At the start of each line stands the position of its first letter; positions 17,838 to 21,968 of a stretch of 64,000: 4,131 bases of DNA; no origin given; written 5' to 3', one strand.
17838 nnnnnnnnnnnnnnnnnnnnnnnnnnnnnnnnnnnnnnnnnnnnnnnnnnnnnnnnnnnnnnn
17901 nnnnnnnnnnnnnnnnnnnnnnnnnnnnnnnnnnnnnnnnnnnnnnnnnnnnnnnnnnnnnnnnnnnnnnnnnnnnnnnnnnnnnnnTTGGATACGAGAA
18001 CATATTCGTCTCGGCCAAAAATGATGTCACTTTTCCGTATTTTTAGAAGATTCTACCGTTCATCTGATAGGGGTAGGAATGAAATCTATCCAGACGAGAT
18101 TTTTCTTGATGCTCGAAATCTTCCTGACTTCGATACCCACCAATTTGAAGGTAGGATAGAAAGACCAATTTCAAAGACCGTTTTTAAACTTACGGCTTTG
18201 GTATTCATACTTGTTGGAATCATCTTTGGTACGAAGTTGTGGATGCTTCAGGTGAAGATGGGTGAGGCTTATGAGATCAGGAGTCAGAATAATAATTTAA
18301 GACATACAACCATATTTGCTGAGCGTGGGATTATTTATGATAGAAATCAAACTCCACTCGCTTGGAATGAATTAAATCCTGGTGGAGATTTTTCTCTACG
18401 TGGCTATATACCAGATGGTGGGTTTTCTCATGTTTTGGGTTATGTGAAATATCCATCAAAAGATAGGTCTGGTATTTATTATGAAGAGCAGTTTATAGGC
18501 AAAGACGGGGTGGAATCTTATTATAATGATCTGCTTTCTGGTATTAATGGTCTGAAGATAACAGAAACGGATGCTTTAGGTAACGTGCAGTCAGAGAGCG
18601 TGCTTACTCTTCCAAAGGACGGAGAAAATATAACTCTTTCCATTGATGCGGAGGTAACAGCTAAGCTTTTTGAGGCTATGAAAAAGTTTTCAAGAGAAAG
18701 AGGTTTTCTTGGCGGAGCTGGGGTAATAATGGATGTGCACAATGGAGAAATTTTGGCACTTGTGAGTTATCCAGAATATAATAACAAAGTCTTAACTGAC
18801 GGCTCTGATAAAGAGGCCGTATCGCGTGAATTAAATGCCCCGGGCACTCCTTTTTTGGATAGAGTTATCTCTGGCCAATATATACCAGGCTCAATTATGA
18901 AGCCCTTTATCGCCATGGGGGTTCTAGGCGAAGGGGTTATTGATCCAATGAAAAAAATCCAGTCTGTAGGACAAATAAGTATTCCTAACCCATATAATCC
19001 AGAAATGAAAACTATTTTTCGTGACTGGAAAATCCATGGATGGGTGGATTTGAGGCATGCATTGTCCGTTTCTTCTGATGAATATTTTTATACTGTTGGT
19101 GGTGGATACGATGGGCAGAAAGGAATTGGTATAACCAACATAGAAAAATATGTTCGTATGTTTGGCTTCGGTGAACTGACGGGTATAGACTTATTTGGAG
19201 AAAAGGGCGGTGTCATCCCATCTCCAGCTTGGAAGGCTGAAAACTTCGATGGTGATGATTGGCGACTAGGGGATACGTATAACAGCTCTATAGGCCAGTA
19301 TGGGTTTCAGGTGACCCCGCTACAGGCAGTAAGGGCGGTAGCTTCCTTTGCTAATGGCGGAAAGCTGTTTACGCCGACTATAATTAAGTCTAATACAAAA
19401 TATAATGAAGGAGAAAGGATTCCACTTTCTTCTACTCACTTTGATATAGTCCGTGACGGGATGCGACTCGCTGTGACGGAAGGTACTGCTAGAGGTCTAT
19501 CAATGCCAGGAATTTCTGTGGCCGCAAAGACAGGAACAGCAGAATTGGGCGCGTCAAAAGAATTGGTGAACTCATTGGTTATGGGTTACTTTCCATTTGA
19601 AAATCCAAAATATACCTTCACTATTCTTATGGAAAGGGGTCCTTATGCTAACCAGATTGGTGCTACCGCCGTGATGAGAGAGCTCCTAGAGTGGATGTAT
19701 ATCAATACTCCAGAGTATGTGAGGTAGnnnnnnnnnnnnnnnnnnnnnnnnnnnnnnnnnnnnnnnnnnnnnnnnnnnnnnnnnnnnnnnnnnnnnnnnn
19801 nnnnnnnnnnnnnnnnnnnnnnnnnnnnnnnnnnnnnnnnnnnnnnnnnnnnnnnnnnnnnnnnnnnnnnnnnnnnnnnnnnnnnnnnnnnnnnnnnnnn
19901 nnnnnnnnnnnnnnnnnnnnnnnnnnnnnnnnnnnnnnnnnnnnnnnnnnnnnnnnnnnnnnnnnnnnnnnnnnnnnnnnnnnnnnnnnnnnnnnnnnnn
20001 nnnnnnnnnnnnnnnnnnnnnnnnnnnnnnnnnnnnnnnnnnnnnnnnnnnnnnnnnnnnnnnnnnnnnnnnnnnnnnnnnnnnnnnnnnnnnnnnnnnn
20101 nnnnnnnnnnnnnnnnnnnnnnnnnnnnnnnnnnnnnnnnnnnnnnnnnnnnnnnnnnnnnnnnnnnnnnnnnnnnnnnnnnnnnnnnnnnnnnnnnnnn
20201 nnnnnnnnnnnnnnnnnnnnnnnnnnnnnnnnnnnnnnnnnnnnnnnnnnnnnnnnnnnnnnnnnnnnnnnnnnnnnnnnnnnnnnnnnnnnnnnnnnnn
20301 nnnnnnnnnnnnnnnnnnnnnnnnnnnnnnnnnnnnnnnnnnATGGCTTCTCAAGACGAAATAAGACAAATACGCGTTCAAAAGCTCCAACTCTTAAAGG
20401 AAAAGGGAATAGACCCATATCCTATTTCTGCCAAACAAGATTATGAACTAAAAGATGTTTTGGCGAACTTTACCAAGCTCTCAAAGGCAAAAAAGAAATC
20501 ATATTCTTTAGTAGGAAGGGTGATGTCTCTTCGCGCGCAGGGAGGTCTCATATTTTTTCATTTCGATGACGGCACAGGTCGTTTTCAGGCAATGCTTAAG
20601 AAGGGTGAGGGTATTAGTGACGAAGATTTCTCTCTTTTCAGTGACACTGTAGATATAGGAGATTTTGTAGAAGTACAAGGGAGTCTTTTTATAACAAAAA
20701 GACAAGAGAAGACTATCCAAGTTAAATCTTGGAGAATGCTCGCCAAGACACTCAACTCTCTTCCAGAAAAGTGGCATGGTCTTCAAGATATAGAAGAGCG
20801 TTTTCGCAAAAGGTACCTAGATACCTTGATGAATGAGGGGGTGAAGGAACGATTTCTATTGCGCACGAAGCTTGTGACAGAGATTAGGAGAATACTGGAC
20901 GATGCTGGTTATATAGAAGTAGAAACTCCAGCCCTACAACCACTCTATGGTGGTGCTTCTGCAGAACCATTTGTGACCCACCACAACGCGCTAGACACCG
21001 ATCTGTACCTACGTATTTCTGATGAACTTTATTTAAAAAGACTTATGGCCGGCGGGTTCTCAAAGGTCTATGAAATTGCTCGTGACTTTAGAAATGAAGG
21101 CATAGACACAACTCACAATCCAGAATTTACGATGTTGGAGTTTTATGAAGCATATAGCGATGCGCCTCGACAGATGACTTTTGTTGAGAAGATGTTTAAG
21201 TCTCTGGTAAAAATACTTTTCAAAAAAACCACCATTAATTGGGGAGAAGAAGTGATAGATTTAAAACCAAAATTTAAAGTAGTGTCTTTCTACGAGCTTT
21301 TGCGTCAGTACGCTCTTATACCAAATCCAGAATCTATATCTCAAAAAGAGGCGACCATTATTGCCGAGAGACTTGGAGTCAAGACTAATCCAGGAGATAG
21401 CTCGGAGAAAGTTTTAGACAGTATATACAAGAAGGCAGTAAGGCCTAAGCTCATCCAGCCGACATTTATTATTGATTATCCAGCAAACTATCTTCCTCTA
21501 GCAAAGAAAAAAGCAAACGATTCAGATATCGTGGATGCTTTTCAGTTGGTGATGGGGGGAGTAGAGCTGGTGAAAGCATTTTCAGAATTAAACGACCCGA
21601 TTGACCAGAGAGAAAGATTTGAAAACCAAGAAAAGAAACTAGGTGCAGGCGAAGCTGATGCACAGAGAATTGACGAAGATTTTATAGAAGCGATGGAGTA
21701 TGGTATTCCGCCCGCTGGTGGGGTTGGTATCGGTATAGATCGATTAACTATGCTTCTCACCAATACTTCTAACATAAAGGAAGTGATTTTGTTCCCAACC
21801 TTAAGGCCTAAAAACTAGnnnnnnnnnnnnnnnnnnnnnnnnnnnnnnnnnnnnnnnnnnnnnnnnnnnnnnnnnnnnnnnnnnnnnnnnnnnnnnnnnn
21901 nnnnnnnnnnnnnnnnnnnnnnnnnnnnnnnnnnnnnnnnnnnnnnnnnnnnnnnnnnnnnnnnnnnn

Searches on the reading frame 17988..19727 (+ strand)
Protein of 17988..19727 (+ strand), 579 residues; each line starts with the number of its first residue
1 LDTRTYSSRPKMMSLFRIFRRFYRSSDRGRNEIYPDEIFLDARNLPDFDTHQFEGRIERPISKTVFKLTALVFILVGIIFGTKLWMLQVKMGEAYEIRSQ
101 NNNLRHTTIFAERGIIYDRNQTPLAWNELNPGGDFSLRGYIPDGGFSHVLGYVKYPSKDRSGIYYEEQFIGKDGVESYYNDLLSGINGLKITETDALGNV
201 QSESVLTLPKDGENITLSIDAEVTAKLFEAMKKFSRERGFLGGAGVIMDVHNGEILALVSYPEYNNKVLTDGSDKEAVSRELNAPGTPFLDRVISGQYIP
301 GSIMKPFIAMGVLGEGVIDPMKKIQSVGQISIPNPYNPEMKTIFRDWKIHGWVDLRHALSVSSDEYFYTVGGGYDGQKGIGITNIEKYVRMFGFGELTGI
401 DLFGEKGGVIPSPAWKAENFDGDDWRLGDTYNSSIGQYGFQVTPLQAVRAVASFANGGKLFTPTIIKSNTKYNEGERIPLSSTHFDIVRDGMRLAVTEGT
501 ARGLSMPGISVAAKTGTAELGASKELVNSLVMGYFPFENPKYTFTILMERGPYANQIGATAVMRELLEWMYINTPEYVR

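Call 83: search_protein_families(library=pfam, proteins=[window:17988-19727:+], max_evalue=0.0001)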
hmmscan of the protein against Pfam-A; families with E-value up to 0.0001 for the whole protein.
window:17988-19727:+ (579 aa): 2 families
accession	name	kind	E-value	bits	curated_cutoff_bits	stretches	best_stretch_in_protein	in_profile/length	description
PF00905.27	Transpeptidase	-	3.4e-51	174.7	22.1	1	243-568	1-299/299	Penicillin binding protein transpeptidase domain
PF03717.20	PBP_dimer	-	1.7e-14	55.1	24.4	1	138-203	108-178/180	Penicillin-binding Protein dimerisation domain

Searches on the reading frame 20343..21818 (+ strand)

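Call 83: search_protein_families(library=pfam, proteins=[window:20343-21818:+], max_evalue=0.0001)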
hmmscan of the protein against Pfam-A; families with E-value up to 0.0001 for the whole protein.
window:20343-21818:+ (491 aa): 3 families
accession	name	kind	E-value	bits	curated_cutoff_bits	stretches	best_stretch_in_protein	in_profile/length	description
PF00152.25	tRNA-synt_2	-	6.4e-86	288.6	25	1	150-487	2-307/308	tRNA synthetases class II (D, K and N)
PF01336.31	tRNA_anti-codon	-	1.5e-14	54.2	27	1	55-133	2-75/75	OB-fold nucleic acid binding domain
PF01409.25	tRNA-synt_2d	-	7e-06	26.1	19.8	0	241-296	104-157/246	tRNA synthetases class II core domain (F)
